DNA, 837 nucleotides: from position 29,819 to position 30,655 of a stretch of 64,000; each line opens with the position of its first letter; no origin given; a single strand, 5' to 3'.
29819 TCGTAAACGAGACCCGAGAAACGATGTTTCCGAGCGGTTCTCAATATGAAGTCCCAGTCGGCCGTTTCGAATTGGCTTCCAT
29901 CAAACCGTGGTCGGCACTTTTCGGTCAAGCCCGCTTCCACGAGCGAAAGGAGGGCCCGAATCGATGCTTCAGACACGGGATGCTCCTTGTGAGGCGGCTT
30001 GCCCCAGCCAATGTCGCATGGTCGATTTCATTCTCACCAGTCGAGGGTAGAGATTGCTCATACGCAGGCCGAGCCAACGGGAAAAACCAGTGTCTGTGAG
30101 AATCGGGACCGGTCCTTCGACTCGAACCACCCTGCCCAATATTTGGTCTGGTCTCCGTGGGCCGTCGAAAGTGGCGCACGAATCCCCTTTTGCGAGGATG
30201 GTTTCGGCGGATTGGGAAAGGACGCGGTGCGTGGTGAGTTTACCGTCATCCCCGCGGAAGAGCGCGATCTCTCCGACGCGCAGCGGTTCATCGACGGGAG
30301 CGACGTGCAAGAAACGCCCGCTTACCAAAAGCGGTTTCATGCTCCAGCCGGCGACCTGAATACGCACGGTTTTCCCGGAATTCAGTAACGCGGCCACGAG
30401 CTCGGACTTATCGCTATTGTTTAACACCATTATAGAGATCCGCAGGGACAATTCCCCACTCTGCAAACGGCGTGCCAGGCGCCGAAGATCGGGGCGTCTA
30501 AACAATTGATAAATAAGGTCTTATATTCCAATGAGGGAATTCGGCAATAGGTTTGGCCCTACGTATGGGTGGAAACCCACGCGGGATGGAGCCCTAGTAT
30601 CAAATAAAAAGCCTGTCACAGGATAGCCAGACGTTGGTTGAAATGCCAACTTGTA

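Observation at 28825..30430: Uncharacterised two-gene module: S26B (SipW-like) peptidase translationally coupled to an NTP_transf_5 nucleotidyltransferase, co-transcribed with the EBP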

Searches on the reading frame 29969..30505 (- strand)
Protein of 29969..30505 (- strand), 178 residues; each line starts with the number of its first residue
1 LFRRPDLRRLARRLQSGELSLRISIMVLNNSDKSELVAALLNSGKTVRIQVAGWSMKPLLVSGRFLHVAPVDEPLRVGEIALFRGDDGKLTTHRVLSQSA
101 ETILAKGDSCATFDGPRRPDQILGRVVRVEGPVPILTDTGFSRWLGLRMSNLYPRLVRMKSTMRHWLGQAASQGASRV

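Call 3: search_protein_families(library=pfam, proteins=[window:29969-30505:-], max_evalue=0.1)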
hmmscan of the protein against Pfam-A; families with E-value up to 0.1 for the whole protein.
window:29969-30505:- (178 aa): 1 family
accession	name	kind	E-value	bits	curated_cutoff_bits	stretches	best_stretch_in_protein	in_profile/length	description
PF00717.28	Peptidase_S24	-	0.00013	22.1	23.3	1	29-98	16-85/116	Peptidase S24-like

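Call 4: search_protein_families(library=ncbifam, proteins=[window:29969-30505:-], max_evalue=0.1)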
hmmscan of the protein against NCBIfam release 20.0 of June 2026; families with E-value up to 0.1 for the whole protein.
window:29969-30505:- (178 aa): 2 families
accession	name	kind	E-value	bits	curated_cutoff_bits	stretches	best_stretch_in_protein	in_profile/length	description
TIGR02228.1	sigpep_I_arch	equivalog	4.8e-07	29.8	51.85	1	43-130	28-122/158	signal peptidase I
NF046067.1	SigPepSipWBacil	equivalog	0.0042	16.7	190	1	50-111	43-109/189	signal peptidase I SipW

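Call 10: find_homologous_proteins(query=window:29969-30430:-, max_evalue=0.001)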
Query window:29969-30430:- (153 aa): 8 proteins with E <= 0.001 among 86 candidates.
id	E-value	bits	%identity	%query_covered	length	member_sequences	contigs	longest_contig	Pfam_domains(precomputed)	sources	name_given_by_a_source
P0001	3.1e-86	305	92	100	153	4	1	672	-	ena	-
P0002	4.0e-75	269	78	100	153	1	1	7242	-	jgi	jgi:hypothetical protein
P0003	4.5e-50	187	73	74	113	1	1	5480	-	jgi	jgi:hypothetical protein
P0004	2.2e-30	123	47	88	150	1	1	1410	-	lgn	-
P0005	3.1e-29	120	45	95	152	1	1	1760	-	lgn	-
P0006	9.2e-29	118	44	94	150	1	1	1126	-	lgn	-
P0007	1.9e-28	117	46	88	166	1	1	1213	-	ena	-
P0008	6.1e-27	112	41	93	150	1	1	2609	-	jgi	jgi:hypothetical protein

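Call 24: search_protein_representatives(alignment_id=A2)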
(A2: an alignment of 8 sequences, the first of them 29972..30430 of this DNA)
Query: 8 sequences, 152 profile positions. Proteins with E-value up to 0.001 (for the whole library): 15526; up to 1e-10: 2665; up to 1e-30: 8. The best 150 are listed.
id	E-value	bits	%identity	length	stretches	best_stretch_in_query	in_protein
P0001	1.6e-72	258.0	-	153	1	1-152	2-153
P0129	3.2e-47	175.9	-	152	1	2-143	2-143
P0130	5.6e-40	152.4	-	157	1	3-146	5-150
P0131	3.1e-39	150.0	-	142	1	14-144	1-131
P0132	2.3e-37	143.9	-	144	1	7-138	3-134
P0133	8.9e-37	142.0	-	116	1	34-140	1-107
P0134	1.2e-32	128.6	-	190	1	1-138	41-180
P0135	8.7e-31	122.5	-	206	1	1-142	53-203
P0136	1.9e-30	121.5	-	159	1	5-131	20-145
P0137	1.6e-27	111.9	-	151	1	6-140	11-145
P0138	1.4e-26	108.9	-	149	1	1-143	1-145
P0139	1.8e-25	105.3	-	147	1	9-126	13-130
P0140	1.6e-23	99.0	-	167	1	7-138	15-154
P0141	2.9e-23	98.1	-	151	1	10-119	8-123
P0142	4.3e-23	97.6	-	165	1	11-137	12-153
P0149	1.2e-21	92.8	-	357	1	8-132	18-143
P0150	1.6e-21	92.5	-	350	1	3-126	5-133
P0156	6.2e-21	90.5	-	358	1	4-138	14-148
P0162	2.1e-20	88.9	-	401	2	30-139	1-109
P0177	2.5e-19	85.4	-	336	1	4-128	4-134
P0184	4.2e-19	84.6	-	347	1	7-139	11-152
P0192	6.3e-19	84.0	-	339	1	9-144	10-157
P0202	8.4e-19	83.6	-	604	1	1-129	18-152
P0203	8.6e-19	83.6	-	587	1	5-150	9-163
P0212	1.9e-18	82.5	-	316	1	9-147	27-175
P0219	3.2e-18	81.7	-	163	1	8-144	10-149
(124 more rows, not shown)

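Call 25: search_protein_families(library=pfam, proteins=[P0149, P0150, P0156, P0162, P0177, P0184, P0202, P0203, P0212, P0192], max_evalue=0.01)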
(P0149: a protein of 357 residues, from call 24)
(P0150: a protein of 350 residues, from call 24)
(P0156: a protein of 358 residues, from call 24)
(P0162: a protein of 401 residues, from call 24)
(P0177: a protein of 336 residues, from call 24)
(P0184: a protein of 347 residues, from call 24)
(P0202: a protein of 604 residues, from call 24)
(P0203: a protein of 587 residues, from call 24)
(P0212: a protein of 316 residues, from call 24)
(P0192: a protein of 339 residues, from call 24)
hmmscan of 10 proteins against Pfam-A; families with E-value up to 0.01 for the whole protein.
P0149 (357 aa): 7 families
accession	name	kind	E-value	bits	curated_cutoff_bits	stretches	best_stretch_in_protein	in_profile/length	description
PF00583.31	Acetyltransf_1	-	1.5e-14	54.7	20.7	1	228-331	13-116/116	Acetyltransferase (GNAT) family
PF13508.13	Acetyltransf_7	-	3e-10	40.7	27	1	248-332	5-83/84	Acetyltransferase (GNAT) domain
PF13673.13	Acetyltransf_10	-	4.6e-07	30.3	23.6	1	248-337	33-113/128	Acetyltransferase (GNAT) domain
PF00717.28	Peptidase_S24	-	6.2e-06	26.4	23.3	1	15-83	19-85/116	Peptidase S24-like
PF13302.13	Acetyltransf_3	-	0.00014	23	25.4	1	197-332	1-138/138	Acetyltransferase (GNAT) domain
PF08445.16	FR47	-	0.00017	21.9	22.1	1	279-334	24-80/86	FR47-like protein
PF10502.14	Peptidase_S26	-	0.009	16.4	22.9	0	33-82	26-80/168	Signal peptidase, peptidase S26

P0150 (350 aa): 7 families
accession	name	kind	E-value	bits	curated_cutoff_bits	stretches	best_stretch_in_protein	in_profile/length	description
PF00583.31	Acetyltransf_1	-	2.5e-14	54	20.7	1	223-311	31-116/116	Acetyltransferase (GNAT) family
PF13508.13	Acetyltransf_7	-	3e-12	47.2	27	1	228-313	6-84/84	Acetyltransferase (GNAT) domain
PF08445.16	FR47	-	1.2e-10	41.7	22.1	1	257-320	24-86/86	FR47-like protein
PF13673.13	Acetyltransf_10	-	1.8e-09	38.1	23.6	1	227-316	33-112/128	Acetyltransferase (GNAT) domain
PF00717.28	Peptidase_S24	-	4.2e-05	23.7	23.3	1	11-85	23-93/116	Peptidase S24-like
PF13302.13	Acetyltransf_3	-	8.7e-05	23.7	25.4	1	219-312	47-138/138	Acetyltransferase (GNAT) domain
PF07995.17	GSDH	-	0.00048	19.9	25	1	50-124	94-168/332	Glucose / Sorbosone dehydrogenase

P0156 (358 aa): 6 families
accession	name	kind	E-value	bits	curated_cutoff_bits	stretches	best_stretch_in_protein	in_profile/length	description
PF00583.31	Acetyltransf_1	-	1.6e-16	61.1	20.7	1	226-315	32-116/116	Acetyltransferase (GNAT) family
PF13508.13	Acetyltransf_7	-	1.7e-12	47.9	27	1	232-317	6-84/84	Acetyltransferase (GNAT) domain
PF13673.13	Acetyltransf_10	-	2.2e-11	44.3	23.6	1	221-321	23-113/128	Acetyltransferase (GNAT) domain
PF08445.16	FR47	-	1.4e-08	35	22.1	1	261-320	24-82/86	FR47-like protein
PF00717.28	Peptidase_S24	-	1.5e-05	25.1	23.3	1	24-97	28-98/116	Peptidase S24-like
PF13302.13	Acetyltransf_3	-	0.0015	19.7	25.4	1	222-316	47-138/138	Acetyltransferase (GNAT) domain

P0162 (401 aa): 6 families
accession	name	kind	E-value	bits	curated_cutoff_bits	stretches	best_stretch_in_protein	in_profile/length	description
PF00583.31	Acetyltransf_1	-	1.5e-12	48.2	20.7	1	286-367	31-111/116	Acetyltransferase (GNAT) family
PF13302.13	Acetyltransf_3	-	4.7e-08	34.3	25.4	1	265-373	31-138/138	Acetyltransferase (GNAT) domain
PF14542.12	Acetyltransf_CG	-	5.2e-06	26.9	30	1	321-350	30-59/80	GCN5-related N-acetyl-transferase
PF13508.13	Acetyltransf_7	-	1.1e-05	26.1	27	1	298-356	10-67/84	Acetyltransferase (GNAT) domain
PF13673.13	Acetyltransf_10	-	0.00011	22.6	23.6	1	315-373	51-108/128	Acetyltransferase (GNAT) domain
PF13480.13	Acetyltransf_6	-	0.00038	21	22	1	272-352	53-132/143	Acetyltransferase (GNAT) domain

P0177 (336 aa): 7 families
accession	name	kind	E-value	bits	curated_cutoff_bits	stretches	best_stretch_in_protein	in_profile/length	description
PF00583.31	Acetyltransf_1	-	7.7e-17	62.1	20.7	1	199-305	16-116/116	Acetyltransferase (GNAT) family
PF13508.13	Acetyltransf_7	-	2e-11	44.5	27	1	223-307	7-84/84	Acetyltransferase (GNAT) domain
PF13673.13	Acetyltransf_10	-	1.3e-09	38.6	23.6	1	190-311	8-113/128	Acetyltransferase (GNAT) domain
PF08445.16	FR47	-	6.8e-07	29.6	22.1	1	251-311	24-83/86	FR47-like protein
PF13302.13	Acetyltransf_3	-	1.8e-06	29.1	25.4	1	190-306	23-138/138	Acetyltransferase (GNAT) domain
PF13527.13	Acetyltransf_9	-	0.0018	18.7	25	1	193-306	18-125/127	Acetyltransferase (GNAT) domain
PF00717.28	Peptidase_S24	-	0.0038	17.4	23.3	1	18-86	33-95/116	Peptidase S24-like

P0184 (347 aa): 6 families
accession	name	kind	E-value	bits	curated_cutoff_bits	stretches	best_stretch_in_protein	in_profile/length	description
PF00583.31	Acetyltransf_1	-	8.5e-17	61.9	20.7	1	201-308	14-116/116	Acetyltransferase (GNAT) family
PF13508.13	Acetyltransf_7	-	4.7e-11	43.4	27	1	225-309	6-83/84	Acetyltransferase (GNAT) domain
PF13673.13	Acetyltransf_10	-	2e-09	38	23.6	1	223-311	32-110/128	Acetyltransferase (GNAT) domain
PF08445.16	FR47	-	1.1e-05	25.8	22.1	1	254-309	24-78/86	FR47-like protein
PF13302.13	Acetyltransf_3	-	0.00012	23.2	25.4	1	216-309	49-138/138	Acetyltransferase (GNAT) domain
PF00717.28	Peptidase_S24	-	0.00015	21.9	23.3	1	16-88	26-93/116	Peptidase S24-like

P0202 (604 aa): 2 families
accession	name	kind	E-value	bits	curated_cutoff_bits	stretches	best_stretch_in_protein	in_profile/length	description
PF14907.12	NTP_transf_5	-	1.3e-48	166.2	31.2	1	214-464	2-246/249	Uncharacterised nucleotidyltransferase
PF00717.28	Peptidase_S24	-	0.00046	20.3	23.3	1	26-88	23-83/116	Peptidase S24-like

P0203 (587 aa): 2 families
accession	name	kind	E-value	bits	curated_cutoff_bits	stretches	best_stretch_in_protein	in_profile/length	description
PF14907.12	NTP_transf_5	-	7.7e-45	153.8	31.2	1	219-472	3-248/249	Uncharacterised nucleotidyltransferase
PF00717.28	Peptidase_S24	-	4.6e-06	26.8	23.3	1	13-85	23-90/116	Peptidase S24-like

P0212 (316 aa): 5 families
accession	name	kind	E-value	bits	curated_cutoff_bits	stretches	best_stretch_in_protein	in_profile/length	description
PF00583.31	Acetyltransf_1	-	4.9e-07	30.5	20.7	1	195-290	30-115/116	Acetyltransferase (GNAT) family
PF13302.13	Acetyltransf_3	-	0.00074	20.7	25.4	1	214-290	65-136/138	Acetyltransferase (GNAT) domain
PF00717.28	Peptidase_S24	-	0.0008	19.5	23.3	1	36-90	33-83/116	Peptidase S24-like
PF13508.13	Acetyltransf_7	-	0.005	17.6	27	0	229-266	28-59/84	Acetyltransferase (GNAT) domain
PF08445.16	FR47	-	0.0078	16.6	22.1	0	240-290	27-76/86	FR47-like protein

P0192 (339 aa): 6 families
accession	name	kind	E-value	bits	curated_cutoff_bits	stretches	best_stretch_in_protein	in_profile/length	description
PF00583.31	Acetyltransf_1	-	3.5e-13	50.3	20.7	1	205-309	20-116/116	Acetyltransferase (GNAT) family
PF13508.13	Acetyltransf_7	-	8.4e-11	42.5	27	1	221-310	2-83/84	Acetyltransferase (GNAT) domain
PF13673.13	Acetyltransf_10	-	8.3e-09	35.9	23.6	1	205-313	14-111/128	Acetyltransferase (GNAT) domain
PF00717.28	Peptidase_S24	-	2.4e-05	24.4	23.3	1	9-92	22-101/116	Peptidase S24-like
PF08445.16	FR47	-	0.00089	19.6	22.1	1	255-312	24-80/86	FR47-like protein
PF13302.13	Acetyltransf_3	-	0.0075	17.4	25.4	0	201-310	31-138/138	Acetyltransferase (GNAT) domain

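Call 33: search_solved_structures(query=A3, max_evalue=1, show_alignments=2)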
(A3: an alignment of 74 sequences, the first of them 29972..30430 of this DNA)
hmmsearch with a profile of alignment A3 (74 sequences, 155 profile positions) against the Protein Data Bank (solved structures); distinct sequences matched with E-value up to 1: 16.
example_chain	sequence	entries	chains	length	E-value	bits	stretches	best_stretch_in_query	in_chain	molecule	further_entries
7p2p_A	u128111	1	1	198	6.2e-11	45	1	33-95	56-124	Signal peptidase complex catalytic subunit SEC11A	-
7p2q_A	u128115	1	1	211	1.1e-10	44.2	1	33-95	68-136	Signal peptidase complex catalytic subunit SEC11C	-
9rjb_A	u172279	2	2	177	4e-10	42.4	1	34-95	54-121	Signal peptidase complex catalytic subunit SEC11A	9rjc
4nv4_A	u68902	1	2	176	1.2e-06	31.1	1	30-91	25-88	Signal peptidase I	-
4wvh_A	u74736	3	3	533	3.1e-05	26.5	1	29-90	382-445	Maltose-binding periplasmic protein,Signal peptidase IB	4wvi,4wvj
4me8_A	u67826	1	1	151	7.2e-05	25.3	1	30-89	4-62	Signal peptidase I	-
4wvg_A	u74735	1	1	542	0.00043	22.8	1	29-90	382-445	Maltose-binding periplasmic protein,Signal peptidase IB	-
8gms_A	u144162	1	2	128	0.0053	19.2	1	26-77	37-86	LexA repressor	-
6a2t_A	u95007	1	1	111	0.0061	19.1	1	14-111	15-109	LexA repressor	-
1jhe_A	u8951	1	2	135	0.0084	18.6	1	26-76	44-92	LEXA REPRESSOR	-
6a2r_A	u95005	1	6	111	0.011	18.3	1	14-109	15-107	LexA repressor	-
3jso_A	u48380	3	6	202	0.013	18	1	26-76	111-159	LexA repressor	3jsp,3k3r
6a2q_A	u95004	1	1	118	0.013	18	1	14-109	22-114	LexA repressor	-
8trg_I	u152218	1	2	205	0.013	18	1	26-76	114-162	LexA repressor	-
6a2s_A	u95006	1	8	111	0.14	14.6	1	14-109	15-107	LexA repressor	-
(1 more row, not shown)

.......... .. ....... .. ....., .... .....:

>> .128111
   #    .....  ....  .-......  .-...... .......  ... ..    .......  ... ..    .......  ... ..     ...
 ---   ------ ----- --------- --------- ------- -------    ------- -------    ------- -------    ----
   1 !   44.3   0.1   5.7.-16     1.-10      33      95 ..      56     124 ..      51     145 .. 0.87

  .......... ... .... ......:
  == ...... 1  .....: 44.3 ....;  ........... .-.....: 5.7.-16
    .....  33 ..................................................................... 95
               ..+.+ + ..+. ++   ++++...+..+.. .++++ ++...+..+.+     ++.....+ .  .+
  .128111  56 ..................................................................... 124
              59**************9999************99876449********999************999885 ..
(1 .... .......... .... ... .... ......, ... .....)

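Call 39: search_dna_similar(query=window:29972-30430:-, collection=plasmids, mode=protein, max_evalue=0.01, max_rows=20)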
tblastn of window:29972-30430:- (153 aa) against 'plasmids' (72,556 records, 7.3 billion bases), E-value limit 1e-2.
Records with a match: 5; places in all: 5; records where one place covers at least 80% of the query: 0.
Best place of each record, by identity: <60% 5.
By first word of the organism name: Bacillus 4; Butyrivibrio 1.
By predicted mobility (MOB-suite, as given by PLSDB): conjugative 2; mobilizable 2; non-mobilizable 1.
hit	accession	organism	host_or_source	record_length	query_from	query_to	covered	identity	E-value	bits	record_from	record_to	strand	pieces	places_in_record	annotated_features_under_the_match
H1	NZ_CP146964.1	Butyrivibrio fibrisolvens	Bovinae,Bovine rumen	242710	16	99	55%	36.5%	9e-6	51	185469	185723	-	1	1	S24/S26 family peptidase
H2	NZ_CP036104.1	Bacillus mycoides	cell culture,soil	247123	9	101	61%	30.1%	2e-4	47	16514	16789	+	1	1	S24/S26 family peptidase | PqqD family protein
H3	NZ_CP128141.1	Bacillus mycoides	bacterial isolate,field soil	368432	9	101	61%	30.1%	2e-4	47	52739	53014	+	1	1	S24/S26 family peptidase | PqqD family protein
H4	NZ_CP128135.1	Bacillus mycoides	bacterial isolate,field soil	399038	9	101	61%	30.1%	2e-4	47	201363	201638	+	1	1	S24/S26 family peptidase | PqqD family protein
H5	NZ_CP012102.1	Bacillus thuringiensis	whole organism,soil sample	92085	9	102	61%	29.8%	3e-4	47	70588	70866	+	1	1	S24/S26 family peptidase | PqqD family protein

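Call 41: get_annotated_region(hit=H2, flank=9000)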
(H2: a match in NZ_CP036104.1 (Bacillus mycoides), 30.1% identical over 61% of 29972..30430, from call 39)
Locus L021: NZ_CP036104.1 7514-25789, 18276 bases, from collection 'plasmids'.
description: Bacillus mycoides strain JAS391 plasmid unnamed3
organism: Bacillus mycoides (NCBI taxid 1405)
taxonomy: Bacteria; Bacillota; Bacilli; Bacillales; Bacillaceae; Bacillus; Bacillus mycoides
host: -; source: cell culture,soil; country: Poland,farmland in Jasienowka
typing (MOB-suite, as given by PLSDB): conjugative; relaxase MOBP; mating-pair formation MPF_T
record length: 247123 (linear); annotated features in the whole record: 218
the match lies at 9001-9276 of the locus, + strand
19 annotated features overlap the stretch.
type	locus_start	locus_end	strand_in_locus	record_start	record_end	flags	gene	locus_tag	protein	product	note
CDS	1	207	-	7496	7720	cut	-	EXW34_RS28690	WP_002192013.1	helix-turn-helix transcriptional regulator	-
CDS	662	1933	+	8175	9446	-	-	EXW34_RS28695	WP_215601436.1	damage repair protein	-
CDS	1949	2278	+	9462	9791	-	-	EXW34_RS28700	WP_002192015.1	YolD-like family protein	-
CDS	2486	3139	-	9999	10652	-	-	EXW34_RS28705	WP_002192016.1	hypothetical protein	-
CDS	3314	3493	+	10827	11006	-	-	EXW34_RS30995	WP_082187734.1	hypothetical protein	-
CDS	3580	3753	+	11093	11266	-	-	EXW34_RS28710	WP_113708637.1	hypothetical protein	-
CDS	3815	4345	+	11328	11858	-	-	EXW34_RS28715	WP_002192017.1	SMI1/KNR4 family protein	GO:0042546 - cell wall biogenesis [Evidence IEA]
CDS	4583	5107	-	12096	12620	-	-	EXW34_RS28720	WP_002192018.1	hypothetical protein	-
CDS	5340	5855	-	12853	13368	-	-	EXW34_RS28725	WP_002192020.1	hypothetical protein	-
CDS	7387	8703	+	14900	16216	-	-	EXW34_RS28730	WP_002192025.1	radical SAM protein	-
CDS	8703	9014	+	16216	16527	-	-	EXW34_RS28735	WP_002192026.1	PqqD family protein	-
CDS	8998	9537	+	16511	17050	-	-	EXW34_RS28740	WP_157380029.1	S24/S26 family peptidase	-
CDS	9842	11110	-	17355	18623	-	-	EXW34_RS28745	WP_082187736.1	MFS transporter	GO:0055085 - transmembrane transport [Evidence IEA]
CDS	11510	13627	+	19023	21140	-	-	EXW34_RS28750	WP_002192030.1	penicillin-binding protein 2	GO:0009252 - peptidoglycan biosynthetic process [Evidence IEA]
CDS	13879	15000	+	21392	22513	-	tnpB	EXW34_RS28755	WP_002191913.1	IS200/IS605 family element RNA-guided endonuclease TnpB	-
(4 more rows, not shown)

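Call 42: get_annotated_region(hit=H1, flank=9000)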
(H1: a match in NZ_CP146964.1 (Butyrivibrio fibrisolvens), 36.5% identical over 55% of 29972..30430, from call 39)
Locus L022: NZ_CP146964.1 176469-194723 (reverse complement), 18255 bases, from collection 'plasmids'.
description: Butyrivibrio fibrisolvens strain D1 plasmid pNP243, complete sequence
organism: Butyrivibrio fibrisolvens (NCBI taxid 831)
taxonomy: Bacteria; Bacillota; Clostridia; Lachnospirales; Lachnospiraceae; Butyrivibrio; Butyrivibrio fibrisolvens
host: -; source: Bovinae,Bovine rumen; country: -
typing (MOB-suite, as given by PLSDB): non-mobilizable
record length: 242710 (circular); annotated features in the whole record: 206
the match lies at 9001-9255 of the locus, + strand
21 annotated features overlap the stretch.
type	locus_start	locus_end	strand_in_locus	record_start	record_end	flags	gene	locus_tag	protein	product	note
CDS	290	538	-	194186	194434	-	-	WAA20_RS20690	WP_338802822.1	PqqD family peptide modification chaperone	-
CDS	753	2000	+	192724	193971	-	-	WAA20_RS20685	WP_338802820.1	nucleotidyltransferase family protein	-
CDS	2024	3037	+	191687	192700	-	-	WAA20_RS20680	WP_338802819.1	glycosyltransferase family 2 protein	-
CDS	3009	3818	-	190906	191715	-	-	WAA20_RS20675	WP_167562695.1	HAMP domain-containing sensor histidine kinase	GO:0007165 - signal transduction [Evidence IEA]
CDS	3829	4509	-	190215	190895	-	-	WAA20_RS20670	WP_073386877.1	response regulator transcription factor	GO:0000160 - phosphorelay signal transduction system [Evidence IEA]; GO:0006355 - regulation of DNA-templated ...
CDS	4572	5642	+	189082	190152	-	-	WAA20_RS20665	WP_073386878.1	hypothetical protein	-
CDS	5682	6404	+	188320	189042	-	-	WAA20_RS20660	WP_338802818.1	ABC transporter ATP-binding protein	-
CDS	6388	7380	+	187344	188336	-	-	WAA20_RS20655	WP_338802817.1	ABC transporter ATP-binding protein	-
CDS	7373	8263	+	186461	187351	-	-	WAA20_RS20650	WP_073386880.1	hypothetical protein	-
CDS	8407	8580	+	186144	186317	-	-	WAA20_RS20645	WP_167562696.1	hypothetical protein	-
CDS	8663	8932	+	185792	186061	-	-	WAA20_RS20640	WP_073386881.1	PqqD family protein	-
CDS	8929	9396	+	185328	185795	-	-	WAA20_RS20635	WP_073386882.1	S24/S26 family peptidase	-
CDS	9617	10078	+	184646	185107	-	pssD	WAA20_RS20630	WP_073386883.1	PssD/Cps14F family polysaccharide biosynthesis glycosyltransferase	-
CDS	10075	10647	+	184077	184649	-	pssE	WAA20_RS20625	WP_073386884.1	PssE/Cps14G family polysaccharide biosynthesis glycosyltransferase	-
CDS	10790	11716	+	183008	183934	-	-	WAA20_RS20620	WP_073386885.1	RluA family pseudouridine synthase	GO:0001522 - pseudouridine synthesis [Evidence IEA]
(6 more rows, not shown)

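Call 52: search_dna_similar(query=P0202, collection=plasmids, mode=protein, max_evalue=0.001, max_rows=30)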
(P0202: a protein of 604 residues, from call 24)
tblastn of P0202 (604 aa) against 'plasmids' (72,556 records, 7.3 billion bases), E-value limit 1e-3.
Records with a match: 3; places in all: 3; records where one place covers at least 80% of the query: 0.
Best place of each record, by identity: <60% 3.
By first word of the organism name: Azospirillum 1; Novosphingobium 1; Paenibacillus 1.
By predicted mobility (MOB-suite, as given by PLSDB): non-mobilizable 3.
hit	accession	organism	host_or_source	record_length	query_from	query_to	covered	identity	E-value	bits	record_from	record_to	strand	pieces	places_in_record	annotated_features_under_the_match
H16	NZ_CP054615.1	Azospirillum oryzae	cell culture,soil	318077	216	459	40%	26.9%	4e-8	64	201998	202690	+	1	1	nucleotidyltransferase family protein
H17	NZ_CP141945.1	Novosphingobium sp. RL4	Rheum palmatum L.,Single ...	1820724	191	366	29%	31.1%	7e-6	57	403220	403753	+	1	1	none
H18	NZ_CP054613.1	Paenibacillus cellulosilyticus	cell culture,soil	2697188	217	329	19%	27.6%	3e-4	52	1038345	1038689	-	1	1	none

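Call 53: predict_structure(alignment_id=A3)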
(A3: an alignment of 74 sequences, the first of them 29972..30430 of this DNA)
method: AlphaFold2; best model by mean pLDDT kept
length: 153 residues; sequences in the alignment: 74
mean_pLDDT: 93.7   pTM: 0.83
mean pLDDT of the five models: 93.7, 92.4, 92.3, 92.0, 91.0
residues with pLDDT >= 90: 139; 70-90: 11; 50-70: 3; < 50: 0
segments of 3 or more residues with pLDDT < 50: none
pLDDT, mean of each block of 10 residues (from residue 1): 89 98 95 93 97 97 96 96 94 97 95 94 93 93 85 70
secondary structure, 60 per line:
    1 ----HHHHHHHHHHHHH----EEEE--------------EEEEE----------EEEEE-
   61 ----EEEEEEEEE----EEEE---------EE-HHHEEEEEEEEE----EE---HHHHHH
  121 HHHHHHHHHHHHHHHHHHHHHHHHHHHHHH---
elements in order: H5-17 E22-25 E40-44 E55-59 E65-73 E78-81 E97-105 H115-150

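Call 54: get_annotated_region(hit=H16, flank=9000)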
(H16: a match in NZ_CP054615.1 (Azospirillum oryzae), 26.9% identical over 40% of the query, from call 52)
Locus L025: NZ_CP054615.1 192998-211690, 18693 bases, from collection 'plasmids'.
description: Azospirillum oryzae strain KACC 14407 plasmid unnamed1, complete sequence
organism: Azospirillum oryzae (NCBI taxid 286727)
taxonomy: Bacteria; Pseudomonadota; Alphaproteobacteria; Rhodospirillales; Azospirillaceae; Azospirillum; Azospirillum oryzae
host: -; source: cell culture,soil; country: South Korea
typing (MOB-suite, as given by PLSDB): non-mobilizable; replicon rep_cluster_1806
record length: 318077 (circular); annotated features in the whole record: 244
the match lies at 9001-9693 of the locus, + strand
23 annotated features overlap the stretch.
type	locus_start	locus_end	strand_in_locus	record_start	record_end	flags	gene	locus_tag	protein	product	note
CDS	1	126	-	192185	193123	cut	-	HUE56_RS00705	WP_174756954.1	cupin domain-containing protein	-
CDS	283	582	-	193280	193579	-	-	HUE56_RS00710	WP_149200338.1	hypothetical protein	-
CDS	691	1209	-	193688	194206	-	-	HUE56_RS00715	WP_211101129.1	GNAT family N-acetyltransferase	-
CDS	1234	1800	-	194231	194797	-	-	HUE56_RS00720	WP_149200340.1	tail fiber protein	-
CDS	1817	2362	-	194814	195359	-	-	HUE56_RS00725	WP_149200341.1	tail fiber protein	-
CDS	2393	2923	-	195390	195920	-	-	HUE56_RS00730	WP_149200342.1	tail fiber protein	-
CDS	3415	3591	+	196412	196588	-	-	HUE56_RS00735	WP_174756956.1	hypothetical protein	-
CDS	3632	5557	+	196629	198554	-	-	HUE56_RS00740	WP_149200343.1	asparagine synthetase B family protein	-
CDS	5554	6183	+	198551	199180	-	-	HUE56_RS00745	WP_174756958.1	2OG-Fe(II) oxygenase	-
CDS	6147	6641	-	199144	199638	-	-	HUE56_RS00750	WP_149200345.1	lasso peptide biosynthesis B2 protein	-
CDS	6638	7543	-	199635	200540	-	-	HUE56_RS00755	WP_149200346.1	hypothetical protein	-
CDS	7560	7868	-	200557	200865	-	-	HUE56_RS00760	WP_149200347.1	PqqD family peptide modification chaperone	-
CDS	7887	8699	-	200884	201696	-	-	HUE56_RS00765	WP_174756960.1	methyltransferase domain-containing protein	-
CDS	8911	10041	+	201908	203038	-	-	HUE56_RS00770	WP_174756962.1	nucleotidyltransferase family protein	-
CDS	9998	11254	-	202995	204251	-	-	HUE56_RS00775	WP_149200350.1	glycosyltransferase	-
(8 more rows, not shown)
